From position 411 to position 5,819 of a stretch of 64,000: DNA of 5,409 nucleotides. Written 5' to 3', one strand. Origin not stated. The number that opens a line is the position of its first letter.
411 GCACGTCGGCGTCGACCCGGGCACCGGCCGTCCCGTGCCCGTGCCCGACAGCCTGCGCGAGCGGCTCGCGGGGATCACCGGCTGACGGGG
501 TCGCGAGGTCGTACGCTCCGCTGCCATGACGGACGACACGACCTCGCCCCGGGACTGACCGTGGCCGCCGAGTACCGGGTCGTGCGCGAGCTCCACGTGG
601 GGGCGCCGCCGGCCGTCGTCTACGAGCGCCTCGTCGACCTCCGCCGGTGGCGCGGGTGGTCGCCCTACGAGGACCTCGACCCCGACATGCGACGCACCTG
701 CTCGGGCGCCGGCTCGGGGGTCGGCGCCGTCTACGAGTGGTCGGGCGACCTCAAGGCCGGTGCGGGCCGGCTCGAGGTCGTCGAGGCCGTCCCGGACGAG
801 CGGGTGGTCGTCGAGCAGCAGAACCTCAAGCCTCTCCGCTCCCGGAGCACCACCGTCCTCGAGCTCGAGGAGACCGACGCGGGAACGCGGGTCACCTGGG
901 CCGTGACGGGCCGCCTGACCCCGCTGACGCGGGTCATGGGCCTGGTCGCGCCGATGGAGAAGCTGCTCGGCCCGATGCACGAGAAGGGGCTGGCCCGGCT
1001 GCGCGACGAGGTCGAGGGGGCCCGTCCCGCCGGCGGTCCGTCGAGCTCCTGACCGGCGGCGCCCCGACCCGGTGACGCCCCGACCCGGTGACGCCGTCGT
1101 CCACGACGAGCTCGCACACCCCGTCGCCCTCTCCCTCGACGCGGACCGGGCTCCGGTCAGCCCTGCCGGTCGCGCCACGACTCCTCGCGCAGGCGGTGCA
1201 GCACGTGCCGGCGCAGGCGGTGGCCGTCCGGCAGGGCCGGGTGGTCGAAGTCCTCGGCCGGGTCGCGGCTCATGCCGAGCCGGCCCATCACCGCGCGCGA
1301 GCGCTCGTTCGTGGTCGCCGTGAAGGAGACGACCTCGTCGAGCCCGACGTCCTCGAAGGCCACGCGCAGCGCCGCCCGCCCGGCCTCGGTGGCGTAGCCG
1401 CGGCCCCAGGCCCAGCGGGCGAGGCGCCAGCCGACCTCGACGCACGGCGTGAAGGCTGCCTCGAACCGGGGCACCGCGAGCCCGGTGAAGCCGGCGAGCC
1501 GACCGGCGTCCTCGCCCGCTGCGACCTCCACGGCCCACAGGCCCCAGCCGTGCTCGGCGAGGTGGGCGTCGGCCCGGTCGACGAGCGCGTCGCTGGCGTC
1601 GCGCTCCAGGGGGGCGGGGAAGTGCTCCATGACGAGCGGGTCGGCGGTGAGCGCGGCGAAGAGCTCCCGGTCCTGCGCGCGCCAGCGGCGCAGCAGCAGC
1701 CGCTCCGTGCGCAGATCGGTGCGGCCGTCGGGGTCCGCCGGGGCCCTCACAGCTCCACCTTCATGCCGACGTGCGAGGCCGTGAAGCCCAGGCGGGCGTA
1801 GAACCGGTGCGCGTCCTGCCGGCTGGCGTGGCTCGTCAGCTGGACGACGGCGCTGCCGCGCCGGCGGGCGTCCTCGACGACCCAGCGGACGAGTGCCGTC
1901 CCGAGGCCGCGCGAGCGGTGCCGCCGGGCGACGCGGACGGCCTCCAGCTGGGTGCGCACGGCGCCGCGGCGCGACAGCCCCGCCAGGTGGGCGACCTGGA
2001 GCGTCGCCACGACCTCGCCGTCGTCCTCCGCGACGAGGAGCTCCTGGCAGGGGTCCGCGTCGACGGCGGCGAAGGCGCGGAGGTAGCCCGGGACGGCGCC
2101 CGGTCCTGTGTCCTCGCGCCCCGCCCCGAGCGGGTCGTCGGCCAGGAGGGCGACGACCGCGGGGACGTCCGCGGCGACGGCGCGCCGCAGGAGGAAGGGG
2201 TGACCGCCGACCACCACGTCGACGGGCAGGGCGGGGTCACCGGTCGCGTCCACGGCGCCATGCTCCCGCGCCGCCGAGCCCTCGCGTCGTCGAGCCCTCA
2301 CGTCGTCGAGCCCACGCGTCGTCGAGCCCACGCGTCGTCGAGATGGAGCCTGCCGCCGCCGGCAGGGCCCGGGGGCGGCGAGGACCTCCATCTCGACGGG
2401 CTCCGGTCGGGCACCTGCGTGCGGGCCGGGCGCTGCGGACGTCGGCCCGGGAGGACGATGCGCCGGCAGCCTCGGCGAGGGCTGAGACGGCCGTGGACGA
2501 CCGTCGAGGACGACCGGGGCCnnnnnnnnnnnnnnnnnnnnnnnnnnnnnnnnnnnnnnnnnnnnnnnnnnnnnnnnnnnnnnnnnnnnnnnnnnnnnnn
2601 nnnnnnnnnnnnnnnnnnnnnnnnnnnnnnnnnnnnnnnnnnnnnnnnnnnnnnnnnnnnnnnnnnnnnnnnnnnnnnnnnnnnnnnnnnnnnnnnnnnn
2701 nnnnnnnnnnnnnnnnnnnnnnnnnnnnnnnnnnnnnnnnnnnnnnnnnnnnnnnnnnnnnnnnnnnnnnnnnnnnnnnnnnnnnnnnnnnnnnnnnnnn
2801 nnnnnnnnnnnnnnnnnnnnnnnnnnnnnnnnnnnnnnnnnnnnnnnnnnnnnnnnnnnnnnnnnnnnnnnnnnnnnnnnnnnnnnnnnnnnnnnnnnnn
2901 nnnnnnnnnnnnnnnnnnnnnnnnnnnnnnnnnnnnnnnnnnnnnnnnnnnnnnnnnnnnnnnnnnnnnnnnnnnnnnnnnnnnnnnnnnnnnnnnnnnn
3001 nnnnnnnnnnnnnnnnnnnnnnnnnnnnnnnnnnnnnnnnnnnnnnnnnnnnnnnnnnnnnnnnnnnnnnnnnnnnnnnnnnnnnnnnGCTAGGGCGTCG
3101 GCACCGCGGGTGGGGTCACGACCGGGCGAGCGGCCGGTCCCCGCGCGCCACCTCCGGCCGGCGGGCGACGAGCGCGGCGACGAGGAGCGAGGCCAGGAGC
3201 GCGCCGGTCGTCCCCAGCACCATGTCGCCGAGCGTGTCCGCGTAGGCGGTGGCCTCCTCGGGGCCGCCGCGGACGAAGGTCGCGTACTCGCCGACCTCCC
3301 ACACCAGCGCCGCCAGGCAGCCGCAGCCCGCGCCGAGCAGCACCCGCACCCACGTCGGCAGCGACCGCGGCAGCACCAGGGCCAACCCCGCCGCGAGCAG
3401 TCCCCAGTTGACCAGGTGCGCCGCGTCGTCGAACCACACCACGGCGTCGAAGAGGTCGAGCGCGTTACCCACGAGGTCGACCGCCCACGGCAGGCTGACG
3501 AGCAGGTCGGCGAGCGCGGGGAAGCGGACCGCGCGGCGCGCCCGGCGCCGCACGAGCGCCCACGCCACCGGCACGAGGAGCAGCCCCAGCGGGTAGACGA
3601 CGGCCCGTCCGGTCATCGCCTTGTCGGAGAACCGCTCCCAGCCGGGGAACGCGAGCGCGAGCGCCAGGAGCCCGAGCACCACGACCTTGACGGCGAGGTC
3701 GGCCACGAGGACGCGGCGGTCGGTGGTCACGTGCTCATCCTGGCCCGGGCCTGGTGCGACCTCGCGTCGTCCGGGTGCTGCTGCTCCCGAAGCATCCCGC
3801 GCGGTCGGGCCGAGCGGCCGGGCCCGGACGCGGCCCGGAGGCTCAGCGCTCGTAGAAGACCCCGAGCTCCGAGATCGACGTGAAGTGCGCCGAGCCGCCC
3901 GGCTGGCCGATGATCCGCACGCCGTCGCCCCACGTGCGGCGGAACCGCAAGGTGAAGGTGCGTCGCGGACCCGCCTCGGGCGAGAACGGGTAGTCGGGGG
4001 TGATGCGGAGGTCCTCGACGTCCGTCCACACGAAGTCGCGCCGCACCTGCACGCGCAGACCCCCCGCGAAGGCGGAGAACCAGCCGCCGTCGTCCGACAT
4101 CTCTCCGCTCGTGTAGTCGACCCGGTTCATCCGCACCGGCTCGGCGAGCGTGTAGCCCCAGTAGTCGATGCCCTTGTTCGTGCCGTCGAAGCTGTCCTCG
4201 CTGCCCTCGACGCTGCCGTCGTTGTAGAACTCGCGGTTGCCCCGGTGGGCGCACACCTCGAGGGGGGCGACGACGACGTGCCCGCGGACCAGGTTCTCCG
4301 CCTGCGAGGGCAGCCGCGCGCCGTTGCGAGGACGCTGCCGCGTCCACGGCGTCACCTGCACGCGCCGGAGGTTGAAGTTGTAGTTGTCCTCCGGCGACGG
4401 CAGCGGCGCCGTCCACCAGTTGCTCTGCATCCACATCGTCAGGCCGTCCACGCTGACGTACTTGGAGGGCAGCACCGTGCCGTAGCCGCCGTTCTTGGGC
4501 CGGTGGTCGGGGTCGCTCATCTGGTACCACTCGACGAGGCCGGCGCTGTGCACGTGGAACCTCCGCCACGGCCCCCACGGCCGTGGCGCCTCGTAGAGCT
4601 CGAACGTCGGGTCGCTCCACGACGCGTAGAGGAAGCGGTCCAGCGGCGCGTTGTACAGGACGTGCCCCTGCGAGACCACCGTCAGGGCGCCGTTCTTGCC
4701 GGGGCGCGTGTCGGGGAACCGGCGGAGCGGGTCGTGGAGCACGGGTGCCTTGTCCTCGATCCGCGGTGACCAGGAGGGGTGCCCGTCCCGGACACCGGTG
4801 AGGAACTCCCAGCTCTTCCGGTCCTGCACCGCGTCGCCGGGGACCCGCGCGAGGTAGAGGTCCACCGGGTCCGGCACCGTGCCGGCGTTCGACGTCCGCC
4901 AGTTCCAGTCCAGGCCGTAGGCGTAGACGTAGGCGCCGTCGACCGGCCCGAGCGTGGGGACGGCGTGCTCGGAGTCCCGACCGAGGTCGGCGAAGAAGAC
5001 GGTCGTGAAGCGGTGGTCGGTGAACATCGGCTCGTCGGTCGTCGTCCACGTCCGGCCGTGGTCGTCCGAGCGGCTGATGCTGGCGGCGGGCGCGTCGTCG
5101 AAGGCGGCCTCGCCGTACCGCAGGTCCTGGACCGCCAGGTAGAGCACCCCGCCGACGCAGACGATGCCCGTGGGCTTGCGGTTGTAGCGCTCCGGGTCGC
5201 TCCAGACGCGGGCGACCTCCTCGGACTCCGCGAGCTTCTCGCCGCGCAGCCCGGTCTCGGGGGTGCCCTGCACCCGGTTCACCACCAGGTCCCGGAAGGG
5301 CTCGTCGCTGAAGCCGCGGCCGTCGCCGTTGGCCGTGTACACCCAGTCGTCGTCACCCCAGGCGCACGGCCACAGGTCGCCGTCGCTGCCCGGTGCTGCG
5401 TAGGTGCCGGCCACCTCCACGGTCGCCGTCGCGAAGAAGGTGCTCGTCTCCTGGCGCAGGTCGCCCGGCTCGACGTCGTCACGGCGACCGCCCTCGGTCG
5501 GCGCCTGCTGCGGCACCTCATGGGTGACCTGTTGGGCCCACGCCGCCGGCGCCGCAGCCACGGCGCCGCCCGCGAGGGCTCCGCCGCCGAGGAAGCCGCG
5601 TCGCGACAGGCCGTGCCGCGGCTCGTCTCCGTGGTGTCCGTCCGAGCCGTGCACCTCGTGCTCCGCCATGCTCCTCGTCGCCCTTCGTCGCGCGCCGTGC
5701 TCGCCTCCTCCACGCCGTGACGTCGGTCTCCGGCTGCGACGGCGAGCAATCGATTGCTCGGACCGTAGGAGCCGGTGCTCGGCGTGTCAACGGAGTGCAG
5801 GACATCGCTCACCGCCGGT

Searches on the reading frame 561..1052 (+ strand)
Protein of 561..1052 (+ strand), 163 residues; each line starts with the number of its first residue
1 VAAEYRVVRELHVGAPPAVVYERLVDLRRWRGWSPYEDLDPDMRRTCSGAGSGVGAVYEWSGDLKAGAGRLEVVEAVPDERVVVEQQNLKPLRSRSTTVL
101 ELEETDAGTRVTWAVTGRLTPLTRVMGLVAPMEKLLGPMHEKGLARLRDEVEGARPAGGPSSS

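Call 50: search_protein_families(library=pfam, proteins=[window:561-1052:+])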
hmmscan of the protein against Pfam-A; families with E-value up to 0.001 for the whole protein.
window:561-1052:+ (163 aa): 2 families
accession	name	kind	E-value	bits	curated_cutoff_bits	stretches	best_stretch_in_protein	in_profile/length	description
PF10604.15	Polyketide_cyc2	-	8.6e-13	49.2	27.4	1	6-152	3-142/142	Polyketide cyclase / dehydrase and lipid transport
PF08327.17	AHSA1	-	9.3e-06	26.3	22.1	1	15-118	2-99/125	Activator of Hsp90 ATPase homolog 1-like protein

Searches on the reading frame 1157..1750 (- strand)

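Call 50: search_protein_families(library=pfam, proteins=[window:1157-1750:-])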
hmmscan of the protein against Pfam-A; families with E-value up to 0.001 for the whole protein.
window:1157-1750:- (197 aa): 2 families
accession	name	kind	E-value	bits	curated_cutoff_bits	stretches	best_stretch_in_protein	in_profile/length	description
PF13302.13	Acetyltransf_3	-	8e-33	114.5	25.4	1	17-160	1-137/138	Acetyltransferase (GNAT) domain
PF00583.31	Acetyltransf_1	-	5.6e-08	33.5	20.7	1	50-160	18-116/116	Acetyltransferase (GNAT) family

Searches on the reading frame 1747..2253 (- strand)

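Call 50: search_protein_families(library=pfam, proteins=[window:1747-2253:-])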
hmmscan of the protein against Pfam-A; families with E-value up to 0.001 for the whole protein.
window:1747-2253:- (168 aa): 6 families
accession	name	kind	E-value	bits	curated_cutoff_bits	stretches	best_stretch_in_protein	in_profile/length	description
PF00583.31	Acetyltransf_1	-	7.1e-17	62.2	20.7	1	65-157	28-116/116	Acetyltransferase (GNAT) family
PF13508.13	Acetyltransf_7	-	1.2e-12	48.4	27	1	71-158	4-83/84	Acetyltransferase (GNAT) domain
PF13673.13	Acetyltransf_10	-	2.3e-08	34.5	23.6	1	78-160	30-110/128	Acetyltransferase (GNAT) domain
PF08445.16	FR47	-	6.6e-08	32.9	22.1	1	99-160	21-80/86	FR47-like protein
PF13527.13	Acetyltransf_9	-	2.5e-06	28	25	1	71-158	42-125/127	Acetyltransferase (GNAT) domain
PF14542.12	Acetyltransf_CG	-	0.00025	21.6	30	1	96-143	20-67/80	GCN5-related N-acetyl-transferase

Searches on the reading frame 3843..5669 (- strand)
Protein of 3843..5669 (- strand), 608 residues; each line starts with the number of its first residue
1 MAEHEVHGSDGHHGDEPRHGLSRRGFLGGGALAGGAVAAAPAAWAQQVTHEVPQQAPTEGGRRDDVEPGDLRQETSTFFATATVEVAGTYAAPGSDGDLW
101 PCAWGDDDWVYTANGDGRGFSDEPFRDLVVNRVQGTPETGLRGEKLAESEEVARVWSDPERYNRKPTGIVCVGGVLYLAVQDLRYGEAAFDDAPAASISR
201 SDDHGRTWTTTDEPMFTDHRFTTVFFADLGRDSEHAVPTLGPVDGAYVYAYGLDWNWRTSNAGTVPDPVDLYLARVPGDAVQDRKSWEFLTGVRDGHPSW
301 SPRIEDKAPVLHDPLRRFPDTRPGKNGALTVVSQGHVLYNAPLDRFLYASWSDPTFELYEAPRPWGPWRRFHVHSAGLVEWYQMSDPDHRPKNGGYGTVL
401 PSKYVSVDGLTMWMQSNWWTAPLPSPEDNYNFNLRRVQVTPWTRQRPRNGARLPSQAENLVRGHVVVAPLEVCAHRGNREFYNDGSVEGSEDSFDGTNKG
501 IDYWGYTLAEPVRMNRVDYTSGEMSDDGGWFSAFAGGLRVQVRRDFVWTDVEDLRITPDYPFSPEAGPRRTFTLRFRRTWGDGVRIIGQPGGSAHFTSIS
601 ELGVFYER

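Call 9: search_protein_families(library=pfam, proteins=[window:3843-5669:-])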
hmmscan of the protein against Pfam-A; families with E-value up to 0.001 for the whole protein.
window:3843-5669:- (608 aa): 1 family
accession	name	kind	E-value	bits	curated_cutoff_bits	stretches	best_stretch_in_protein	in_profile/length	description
PF13810.12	DUF4185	-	2.4e-12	47.1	39.5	1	131-374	54-270/309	Domain of unknown function (DUF4185)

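Call 52: search_solved_structures(query=window:3843-5669:-, max_evalue=0.001)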
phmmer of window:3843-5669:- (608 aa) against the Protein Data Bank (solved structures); distinct sequences matched with E-value up to 0.001: 0.

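Call 53: search_protein_families(library=ncbifam, proteins=[window:3843-5669:-], max_evalue=0.00001)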
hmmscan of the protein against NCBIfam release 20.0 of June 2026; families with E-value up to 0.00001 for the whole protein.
window:3843-5669:- (608 aa): 0 families
